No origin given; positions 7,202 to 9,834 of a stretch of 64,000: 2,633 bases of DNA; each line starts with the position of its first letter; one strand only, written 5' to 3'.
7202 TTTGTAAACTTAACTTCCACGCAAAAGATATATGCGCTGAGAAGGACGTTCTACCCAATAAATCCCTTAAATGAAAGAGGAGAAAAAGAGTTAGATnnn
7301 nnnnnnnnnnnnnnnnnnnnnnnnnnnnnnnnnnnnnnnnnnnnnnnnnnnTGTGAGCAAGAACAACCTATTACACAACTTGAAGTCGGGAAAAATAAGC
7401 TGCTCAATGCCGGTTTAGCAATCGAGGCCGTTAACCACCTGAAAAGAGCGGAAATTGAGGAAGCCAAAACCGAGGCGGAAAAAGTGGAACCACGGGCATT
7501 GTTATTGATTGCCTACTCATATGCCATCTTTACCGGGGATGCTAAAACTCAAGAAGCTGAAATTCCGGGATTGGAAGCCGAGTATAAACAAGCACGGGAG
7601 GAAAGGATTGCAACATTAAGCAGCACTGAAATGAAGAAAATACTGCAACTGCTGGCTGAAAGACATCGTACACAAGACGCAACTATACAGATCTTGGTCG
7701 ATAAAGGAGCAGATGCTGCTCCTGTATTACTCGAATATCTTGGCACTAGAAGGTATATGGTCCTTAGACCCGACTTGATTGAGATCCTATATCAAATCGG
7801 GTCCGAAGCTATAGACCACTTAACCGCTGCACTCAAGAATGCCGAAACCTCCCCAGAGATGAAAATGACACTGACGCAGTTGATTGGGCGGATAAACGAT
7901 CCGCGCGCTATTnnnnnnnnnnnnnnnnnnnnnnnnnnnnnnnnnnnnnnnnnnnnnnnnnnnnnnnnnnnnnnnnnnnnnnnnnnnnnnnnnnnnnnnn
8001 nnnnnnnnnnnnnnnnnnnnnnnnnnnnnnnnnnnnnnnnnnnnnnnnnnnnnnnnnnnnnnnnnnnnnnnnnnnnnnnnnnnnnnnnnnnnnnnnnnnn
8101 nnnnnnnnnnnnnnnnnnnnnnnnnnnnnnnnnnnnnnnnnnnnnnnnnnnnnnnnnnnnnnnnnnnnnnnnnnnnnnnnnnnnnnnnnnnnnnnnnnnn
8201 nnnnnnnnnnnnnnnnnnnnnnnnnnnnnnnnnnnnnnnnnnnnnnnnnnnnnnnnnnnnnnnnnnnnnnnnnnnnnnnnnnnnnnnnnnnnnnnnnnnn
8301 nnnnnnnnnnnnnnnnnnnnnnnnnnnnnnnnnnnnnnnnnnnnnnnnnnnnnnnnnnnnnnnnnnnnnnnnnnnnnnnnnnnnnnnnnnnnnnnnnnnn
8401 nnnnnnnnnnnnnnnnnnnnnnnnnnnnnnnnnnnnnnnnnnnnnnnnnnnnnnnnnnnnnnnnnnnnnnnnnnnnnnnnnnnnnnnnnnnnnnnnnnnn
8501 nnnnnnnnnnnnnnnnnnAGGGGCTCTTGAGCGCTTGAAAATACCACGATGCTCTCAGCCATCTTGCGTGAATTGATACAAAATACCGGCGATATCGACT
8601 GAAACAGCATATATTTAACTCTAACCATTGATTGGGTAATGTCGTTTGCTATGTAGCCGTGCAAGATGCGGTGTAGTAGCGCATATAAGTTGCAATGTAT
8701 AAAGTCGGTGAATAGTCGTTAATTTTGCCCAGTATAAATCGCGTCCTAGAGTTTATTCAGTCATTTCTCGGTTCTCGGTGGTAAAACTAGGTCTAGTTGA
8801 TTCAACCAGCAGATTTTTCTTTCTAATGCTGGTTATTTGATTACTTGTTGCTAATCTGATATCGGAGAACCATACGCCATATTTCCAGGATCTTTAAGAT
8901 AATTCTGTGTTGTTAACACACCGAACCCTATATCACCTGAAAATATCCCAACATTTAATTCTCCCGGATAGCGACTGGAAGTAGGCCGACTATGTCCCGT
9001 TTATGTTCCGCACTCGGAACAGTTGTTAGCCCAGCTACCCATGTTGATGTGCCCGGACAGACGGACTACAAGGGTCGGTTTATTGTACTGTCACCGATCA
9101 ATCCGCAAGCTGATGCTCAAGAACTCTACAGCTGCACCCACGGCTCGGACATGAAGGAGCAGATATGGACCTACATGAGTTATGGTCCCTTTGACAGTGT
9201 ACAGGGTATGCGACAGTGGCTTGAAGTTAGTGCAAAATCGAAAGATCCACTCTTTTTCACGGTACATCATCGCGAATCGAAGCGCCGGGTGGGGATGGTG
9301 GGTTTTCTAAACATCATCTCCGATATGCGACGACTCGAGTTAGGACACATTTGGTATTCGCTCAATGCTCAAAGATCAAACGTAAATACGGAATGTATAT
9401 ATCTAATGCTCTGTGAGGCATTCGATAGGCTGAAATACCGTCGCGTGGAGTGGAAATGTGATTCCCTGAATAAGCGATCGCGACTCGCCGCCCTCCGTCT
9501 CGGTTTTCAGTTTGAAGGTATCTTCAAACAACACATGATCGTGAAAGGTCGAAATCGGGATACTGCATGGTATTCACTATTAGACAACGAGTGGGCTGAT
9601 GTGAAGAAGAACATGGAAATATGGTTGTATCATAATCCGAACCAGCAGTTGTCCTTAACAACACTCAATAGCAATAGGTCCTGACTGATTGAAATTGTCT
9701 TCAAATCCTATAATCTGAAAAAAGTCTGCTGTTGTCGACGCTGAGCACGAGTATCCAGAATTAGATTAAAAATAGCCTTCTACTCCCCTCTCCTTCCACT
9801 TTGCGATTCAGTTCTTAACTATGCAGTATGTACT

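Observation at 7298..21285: Outer-membrane assembly locus: giant TamB-like protein and BamA each preceded by a paralogous HEAT-repeat lipoprotein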

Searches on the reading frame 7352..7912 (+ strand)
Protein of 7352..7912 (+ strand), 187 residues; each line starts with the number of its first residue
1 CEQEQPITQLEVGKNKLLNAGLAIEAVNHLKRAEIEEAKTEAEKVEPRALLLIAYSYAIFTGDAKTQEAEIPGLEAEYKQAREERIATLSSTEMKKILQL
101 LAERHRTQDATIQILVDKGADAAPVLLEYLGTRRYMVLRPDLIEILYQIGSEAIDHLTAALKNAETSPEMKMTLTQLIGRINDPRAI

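Call 51: search_protein_representatives(alignment_id=A3)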
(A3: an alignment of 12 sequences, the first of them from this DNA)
Query: 12 sequences, 178 profile positions. Proteins with E-value up to 0.001 (for the whole library): 2769; up to 1e-10: 325; up to 1e-30: 12. The best 150 are listed.
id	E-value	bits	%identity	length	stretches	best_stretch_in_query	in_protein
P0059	4.4e-73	260.8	-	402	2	1-175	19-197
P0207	3.8e-65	234.9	-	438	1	1-175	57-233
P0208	6.7e-63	227.6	-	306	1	1-178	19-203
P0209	5.7e-57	208.3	-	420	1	1-177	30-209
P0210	9.0e-52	191.4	-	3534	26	87-156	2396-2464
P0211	4.4e-48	179.4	-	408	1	1-178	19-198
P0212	1.6e-47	177.5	-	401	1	1-178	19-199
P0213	3.9e-39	150.2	-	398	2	8-177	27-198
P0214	5.0e-37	143.4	-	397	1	1-176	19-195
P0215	5.1e-34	133.6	-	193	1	58-174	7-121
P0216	7.2e-33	129.8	-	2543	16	85-178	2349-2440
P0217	2.0e-31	125.1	-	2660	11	96-177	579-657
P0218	1.3e-29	119.2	-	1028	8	89-178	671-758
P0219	4.1e-29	117.6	-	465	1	3-177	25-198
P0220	4.6e-29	117.4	-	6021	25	106-178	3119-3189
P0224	6.9e-26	107.1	-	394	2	3-178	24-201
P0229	3.3e-24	101.6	-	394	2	5-177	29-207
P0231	2.3e-23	98.9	-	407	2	9-177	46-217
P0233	3.1e-23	98.4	-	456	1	5-178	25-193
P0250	3.5e-19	85.2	-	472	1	1-177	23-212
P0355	1.1e-13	67.3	-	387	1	8-177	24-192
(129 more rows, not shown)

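Call 53: find_encoding_contigs(protein=P0224, flank=10000, max_places=3)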
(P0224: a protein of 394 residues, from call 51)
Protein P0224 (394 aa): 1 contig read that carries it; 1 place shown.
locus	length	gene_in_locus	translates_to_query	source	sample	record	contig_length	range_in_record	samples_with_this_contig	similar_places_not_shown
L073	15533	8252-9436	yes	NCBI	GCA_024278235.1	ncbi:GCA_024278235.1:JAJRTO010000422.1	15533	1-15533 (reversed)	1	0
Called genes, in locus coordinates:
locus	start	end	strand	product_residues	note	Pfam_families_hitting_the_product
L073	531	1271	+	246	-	PF12644:DUF3782, PF07788:PDDEXK_10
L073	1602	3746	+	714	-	PF00580:UvrD-helicase, PF01443:Viral_helicase1 (faint), PF13086:AAA_11 (faint), PF13245:AAA_19, PF13604:AAA_30 (faint), PF13361:UvrD_C, PF13538:UvrD_C_2, PF21196:PcrA_UvrD_tudor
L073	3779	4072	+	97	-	PF02686:GatC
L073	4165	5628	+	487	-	PF01425:Amidase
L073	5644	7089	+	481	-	PF02934:GatB_N, PF02637:GatB_Yqey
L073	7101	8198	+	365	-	PF21016:RlmN_N, PF04055:Radical_SAM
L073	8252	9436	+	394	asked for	PF03130:HEAT_PBS (faint), PF13646:HEAT_2, PF02985:HEAT (faint), PF13646:HEAT_2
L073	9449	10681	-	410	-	-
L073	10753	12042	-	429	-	PF00557:Peptidase_M24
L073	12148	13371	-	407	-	-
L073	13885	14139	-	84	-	-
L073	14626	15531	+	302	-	?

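Call 54: find_encoding_contigs(protein=P0231, flank=10000, max_places=3)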
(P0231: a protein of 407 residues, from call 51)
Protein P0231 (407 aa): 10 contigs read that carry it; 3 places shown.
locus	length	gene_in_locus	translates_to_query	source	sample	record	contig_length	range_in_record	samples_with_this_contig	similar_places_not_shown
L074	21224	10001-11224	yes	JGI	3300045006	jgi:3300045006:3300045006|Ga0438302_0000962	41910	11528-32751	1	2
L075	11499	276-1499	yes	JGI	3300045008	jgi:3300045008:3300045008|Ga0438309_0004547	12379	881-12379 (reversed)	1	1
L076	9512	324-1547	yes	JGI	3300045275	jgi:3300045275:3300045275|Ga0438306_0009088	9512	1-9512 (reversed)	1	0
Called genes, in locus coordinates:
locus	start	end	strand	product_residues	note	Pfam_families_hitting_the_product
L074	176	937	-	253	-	PF13385:Laminin_G_3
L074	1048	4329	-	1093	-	PF03372:Exo_endo_phos, PF19580:Exo_endo_phos_3, PF00963:Cohesin (weak), PF13860:FlgD_ig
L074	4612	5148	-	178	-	PF16231:DUF4890 (weak)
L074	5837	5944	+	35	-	-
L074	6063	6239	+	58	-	-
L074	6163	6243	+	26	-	-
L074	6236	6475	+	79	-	-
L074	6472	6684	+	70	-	-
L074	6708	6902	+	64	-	-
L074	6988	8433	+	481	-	PF02934:GatB_N, PF02637:GatB_Yqey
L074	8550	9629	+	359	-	PF21016:RlmN_N, PF04055:Radical_SAM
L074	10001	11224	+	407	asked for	PF03130:HEAT_PBS (faint), PF02985:HEAT (faint), PF13513:HEAT_EZ (faint), PF13646:HEAT_2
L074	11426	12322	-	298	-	PF01833:TIG, PF13205:Big_5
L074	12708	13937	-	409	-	PF01408:GFO_IDH_MocA, PF22725:GFO_IDH_MocA_C3, PF02894:GFO_IDH_MocA_C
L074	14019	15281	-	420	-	PF01180:DHO_dh, PF00037:Fer4 (faint), PF12838:Fer4_7 (faint), PF14697:Fer4_21 (weak)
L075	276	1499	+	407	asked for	PF03130:HEAT_PBS (faint), PF02985:HEAT (faint), PF13513:HEAT_EZ (faint), PF13646:HEAT_2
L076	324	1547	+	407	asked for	PF03130:HEAT_PBS (faint), PF02985:HEAT (faint), PF13513:HEAT_EZ (faint), PF13646:HEAT_2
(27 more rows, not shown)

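Call 55: list_cluster_members(proteins=[P0224, P0229, P0355, P0219, P0250, P0213, P0214, P0209, P0233, P0231])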
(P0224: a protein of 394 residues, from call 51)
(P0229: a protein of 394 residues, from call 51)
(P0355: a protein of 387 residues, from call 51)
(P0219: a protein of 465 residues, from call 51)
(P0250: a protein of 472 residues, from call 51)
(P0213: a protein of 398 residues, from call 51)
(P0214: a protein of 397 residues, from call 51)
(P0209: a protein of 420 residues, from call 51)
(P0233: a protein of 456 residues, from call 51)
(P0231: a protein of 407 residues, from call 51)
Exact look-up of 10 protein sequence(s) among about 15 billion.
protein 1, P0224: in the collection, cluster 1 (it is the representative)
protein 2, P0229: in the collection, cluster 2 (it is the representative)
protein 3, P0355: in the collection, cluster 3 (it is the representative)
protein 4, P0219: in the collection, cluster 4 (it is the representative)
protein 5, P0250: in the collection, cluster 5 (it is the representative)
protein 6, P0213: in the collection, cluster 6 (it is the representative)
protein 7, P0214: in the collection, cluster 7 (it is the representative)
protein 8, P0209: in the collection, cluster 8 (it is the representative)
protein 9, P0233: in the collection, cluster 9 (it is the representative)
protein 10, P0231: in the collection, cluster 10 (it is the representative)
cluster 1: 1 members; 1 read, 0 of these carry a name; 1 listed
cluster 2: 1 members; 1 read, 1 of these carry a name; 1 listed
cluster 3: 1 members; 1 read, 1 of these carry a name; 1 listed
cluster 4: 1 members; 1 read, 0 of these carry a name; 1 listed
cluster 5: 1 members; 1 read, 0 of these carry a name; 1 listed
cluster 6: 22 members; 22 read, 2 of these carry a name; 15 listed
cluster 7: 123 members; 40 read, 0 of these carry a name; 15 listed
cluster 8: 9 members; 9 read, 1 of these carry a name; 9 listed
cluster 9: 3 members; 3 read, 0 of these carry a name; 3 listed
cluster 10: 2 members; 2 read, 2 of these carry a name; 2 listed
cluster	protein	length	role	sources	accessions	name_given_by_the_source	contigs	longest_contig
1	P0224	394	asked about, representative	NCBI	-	-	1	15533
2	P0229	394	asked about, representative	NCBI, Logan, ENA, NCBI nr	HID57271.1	TPA: HEAT repeat domain-containing protein [Candidatus Poribacteria bacterium] | HEAT repeat domain-containing protein [Candidatus Poribacteria bacterium]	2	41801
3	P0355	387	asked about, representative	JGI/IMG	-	HEAT repeat protein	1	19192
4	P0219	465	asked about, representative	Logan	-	-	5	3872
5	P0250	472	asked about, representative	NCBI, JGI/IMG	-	-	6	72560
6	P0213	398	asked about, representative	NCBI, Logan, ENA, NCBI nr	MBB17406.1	hypothetical protein CMK22_19245 [Candidatus Poribacteria bacterium] | hypothetical protein [Candidatus Poribacteria bacterium]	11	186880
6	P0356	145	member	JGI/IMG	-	HEAT repeat protein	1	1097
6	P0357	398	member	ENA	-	-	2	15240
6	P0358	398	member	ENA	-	-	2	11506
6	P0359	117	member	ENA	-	-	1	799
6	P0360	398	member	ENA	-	-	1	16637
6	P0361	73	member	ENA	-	-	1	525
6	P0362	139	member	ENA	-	-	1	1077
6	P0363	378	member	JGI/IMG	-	-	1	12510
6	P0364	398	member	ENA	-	-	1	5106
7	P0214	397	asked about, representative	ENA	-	-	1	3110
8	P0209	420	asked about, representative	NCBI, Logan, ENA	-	-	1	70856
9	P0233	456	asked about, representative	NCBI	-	-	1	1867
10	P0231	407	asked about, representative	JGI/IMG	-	hypothetical protein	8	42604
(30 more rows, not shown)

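Call 56: find_encoding_contigs(protein=P0213, flank=10000, max_places=1)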
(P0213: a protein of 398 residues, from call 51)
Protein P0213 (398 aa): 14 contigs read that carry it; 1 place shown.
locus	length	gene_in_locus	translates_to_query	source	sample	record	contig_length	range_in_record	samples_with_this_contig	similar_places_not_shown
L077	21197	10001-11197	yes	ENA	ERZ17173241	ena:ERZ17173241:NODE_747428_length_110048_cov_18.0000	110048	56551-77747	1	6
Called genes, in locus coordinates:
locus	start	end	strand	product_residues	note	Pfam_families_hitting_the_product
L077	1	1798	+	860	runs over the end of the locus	PF02861:Clp_N, PF23569:NBD_SMAX1, PF00004:AAA, PF17871:AAA_lid_9, PF00004:AAA, PF07724:AAA_2, PF07728:AAA_5, PF10431:ClpB_D2-small, +12 more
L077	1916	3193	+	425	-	PF16257:UxaE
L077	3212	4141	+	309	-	PF00248:Aldo_ket_red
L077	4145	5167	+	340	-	PF08240:ADH_N, PF16912:Glu_dehyd_C (weak), PF00107:ADH_zinc_N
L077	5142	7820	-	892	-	PF05762:VWA_CoxE (faint), PF00092:VWA, PF13519:VWA_2, PF00092:VWA, PF01882:DUF58 (weak), PF13519:VWA_2, PF13768:VWA_3, PF07090:GATase1_like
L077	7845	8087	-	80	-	-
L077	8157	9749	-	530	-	PF00890:FAD_binding_2, PF07992:Pyr_redox_2 (faint), PF02910:Succ_DH_flav_C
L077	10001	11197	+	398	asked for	PF02985:HEAT (faint), PF13646:HEAT_2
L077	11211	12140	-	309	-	PF00092:VWA, PF13519:VWA_2 (weak)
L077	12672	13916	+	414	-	PF00291:PALP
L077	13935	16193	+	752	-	PF23139:OB_YrrC, PF00633:HHH (faint), PF14520:HHH_5 (weak), PF14490:HHH_RecD2, PF13245:AAA_19, PF13604:AAA_30, PF18335:SH3_13, PF13538:UvrD_C_2, +3 more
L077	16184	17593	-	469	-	PF00206:Lyase_1, PF08328:ASL_C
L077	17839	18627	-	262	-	PF01261:AP_endonuc_2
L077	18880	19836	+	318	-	PF00005:ABC_tran, PF13304:AAA_21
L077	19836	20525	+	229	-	PF01061:ABC2_membrane (weak), PF13346:ABC2_membrane_5, PF12698:ABC2_membrane_3, PF12679:ABC2_membrane_2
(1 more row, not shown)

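Call 57: find_encoding_contigs(protein=P0229, flank=10000, max_places=1)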
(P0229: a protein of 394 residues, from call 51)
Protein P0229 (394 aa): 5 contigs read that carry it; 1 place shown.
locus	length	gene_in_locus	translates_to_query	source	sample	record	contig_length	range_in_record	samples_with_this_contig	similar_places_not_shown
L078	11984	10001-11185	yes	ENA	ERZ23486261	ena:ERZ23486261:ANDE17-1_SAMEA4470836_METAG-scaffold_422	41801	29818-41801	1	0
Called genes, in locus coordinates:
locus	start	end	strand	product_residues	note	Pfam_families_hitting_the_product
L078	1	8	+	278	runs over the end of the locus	PF01261:AP_endonuc_2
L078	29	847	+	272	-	-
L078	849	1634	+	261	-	PF01261:AP_endonuc_2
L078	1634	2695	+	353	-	PF05343:Peptidase_M42, PF01546:Peptidase_M20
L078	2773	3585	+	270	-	-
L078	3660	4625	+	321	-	PF02265:S1-P1_nuclease, PF00882:Zn_dep_PLPC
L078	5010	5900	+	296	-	PF00892:EamA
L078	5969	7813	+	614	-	-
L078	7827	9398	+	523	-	PF03853:YjeF_N, PF01256:Carb_kinase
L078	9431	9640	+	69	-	-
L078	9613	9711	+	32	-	-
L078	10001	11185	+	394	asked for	PF03130:HEAT_PBS (faint), PF13646:HEAT_2, PF02985:HEAT (faint), PF13646:HEAT_2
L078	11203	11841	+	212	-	PF02607:B12-binding_2, PF02310:B12-binding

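Call 58: find_encoding_contigs(protein=P0250, flank=10000, max_places=1)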
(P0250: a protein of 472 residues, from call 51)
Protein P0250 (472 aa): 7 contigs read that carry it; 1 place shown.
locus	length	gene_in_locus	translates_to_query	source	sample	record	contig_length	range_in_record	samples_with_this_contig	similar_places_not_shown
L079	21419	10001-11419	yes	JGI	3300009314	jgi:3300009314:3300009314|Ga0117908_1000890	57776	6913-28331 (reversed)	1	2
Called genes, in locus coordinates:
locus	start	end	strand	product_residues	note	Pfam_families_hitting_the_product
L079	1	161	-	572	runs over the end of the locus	PF02310:B12-binding, PF04055:Radical_SAM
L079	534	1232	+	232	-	-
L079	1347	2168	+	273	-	-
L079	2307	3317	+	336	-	PF01208:URO-D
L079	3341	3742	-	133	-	PF01844:HNH, PF14279:HNH_5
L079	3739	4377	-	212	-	-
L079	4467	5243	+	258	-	PF04909:Amidohydro_2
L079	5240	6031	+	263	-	PF04909:Amidohydro_2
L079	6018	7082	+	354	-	PF01208:URO-D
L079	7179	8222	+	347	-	PF01408:GFO_IDH_MocA, PF22685:Gal80p_C-like (weak), PF22725:GFO_IDH_MocA_C3, PF02894:GFO_IDH_MocA_C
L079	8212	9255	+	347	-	PF21016:RlmN_N, PF04055:Radical_SAM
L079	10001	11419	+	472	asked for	PF03130:HEAT_PBS (faint), PF13513:HEAT_EZ (faint), PF13646:HEAT_2, PF02985:HEAT (faint), PF13646:HEAT_2 (weak)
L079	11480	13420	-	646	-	PF20581:DUF6785, PF20580:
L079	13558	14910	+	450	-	PF01385:OrfB_IS605, PF07282:Cas12f1-like_TNB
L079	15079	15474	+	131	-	-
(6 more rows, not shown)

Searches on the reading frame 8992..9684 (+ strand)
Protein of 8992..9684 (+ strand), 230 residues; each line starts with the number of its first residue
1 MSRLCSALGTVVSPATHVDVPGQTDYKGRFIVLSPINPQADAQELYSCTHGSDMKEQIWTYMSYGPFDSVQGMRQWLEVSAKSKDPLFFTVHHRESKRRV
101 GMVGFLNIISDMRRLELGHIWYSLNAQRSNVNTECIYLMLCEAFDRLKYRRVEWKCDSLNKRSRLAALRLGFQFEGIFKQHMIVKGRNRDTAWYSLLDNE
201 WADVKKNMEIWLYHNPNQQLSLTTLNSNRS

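Call 5: search_protein_families(library=pfam, proteins=[window:8992-9684:+], max_evalue=0.01)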
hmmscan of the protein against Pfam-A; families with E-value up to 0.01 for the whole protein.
window:8992-9684:+ (230 aa): 2 families
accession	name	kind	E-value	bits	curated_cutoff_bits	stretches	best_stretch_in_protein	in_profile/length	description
PF13302.13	Acetyltransf_3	-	1.6e-13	52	25.4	1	32-173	3-138/138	Acetyltransferase (GNAT) domain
PF00583.31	Acetyltransf_1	-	0.0015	19.2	20.7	1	75-172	26-116/116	Acetyltransferase (GNAT) family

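Call 24: search_protein_families(library=ncbifam, proteins=[window:8992-9684:+], max_evalue=0.01)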
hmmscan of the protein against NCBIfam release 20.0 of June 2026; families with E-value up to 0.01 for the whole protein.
window:8992-9684:+ (230 aa): 4 families
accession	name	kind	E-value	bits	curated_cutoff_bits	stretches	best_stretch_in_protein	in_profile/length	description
NF007539.0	PRK10151.1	equivalog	0.00012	21.8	184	1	98-195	77-173/179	50S ribosomal protein L7/L12-serine acetyltransferase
NF008072.0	PRK10809.1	equivalog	0.00085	19.1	190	1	82-203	71-192/194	ribosomal protein S5-alanine N-acetyltransferase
NF000485.1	TlmB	exception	0.0019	17.5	625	1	31-193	8-171/292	bleomycin family antibiotic N-acetyltransferase TlmB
NF011709.0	PRK15130.1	equivalog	0.003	17.4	218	1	89-206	60-174/186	spermidine N1-acetyltransferase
